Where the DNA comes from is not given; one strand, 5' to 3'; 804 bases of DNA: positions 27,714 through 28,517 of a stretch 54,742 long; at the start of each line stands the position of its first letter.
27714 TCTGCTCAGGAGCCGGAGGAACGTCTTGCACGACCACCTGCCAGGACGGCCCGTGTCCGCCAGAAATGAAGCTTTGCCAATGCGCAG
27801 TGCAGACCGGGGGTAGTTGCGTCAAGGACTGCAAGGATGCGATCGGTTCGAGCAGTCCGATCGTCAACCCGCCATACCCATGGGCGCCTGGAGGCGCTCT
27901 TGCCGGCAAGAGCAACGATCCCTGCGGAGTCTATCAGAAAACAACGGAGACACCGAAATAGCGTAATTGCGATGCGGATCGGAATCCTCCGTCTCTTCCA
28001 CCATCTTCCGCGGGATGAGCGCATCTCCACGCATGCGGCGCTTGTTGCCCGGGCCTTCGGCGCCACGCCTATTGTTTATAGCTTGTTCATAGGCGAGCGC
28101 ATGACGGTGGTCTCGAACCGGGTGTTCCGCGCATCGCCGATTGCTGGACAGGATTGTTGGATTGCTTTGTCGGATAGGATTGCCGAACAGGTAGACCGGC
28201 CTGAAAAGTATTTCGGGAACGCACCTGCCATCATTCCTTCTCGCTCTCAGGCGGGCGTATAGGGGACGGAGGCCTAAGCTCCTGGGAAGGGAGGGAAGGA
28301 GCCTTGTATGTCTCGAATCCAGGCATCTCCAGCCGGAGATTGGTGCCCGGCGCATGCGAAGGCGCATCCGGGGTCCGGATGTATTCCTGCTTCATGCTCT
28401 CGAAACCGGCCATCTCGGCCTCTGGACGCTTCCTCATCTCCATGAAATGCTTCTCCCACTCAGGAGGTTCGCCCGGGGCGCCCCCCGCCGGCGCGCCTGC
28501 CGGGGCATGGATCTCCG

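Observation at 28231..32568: Divergently transcribed giant protein: small Cys-containing ectodomain, membrane anchor, then about 1000 aa of Cys-poor hydrophilic sequence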

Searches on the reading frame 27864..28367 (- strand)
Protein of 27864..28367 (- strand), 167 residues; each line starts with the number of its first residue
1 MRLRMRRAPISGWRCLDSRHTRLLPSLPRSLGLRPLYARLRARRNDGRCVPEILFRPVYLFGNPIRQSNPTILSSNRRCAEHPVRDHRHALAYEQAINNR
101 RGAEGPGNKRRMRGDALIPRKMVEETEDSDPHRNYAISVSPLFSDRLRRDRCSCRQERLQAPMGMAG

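Call 8: search_protein_families(library=pfam, proteins=[window:27864-28367:-], max_evalue=0.1)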
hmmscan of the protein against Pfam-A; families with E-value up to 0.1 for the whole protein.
window:27864-28367:- (167 aa): 1 family
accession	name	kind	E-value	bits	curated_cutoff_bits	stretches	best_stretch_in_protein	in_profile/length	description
PF11443.14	DUF2828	-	0.057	12.7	29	1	94-160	160-226/405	Domain of unknown function (DUF2828)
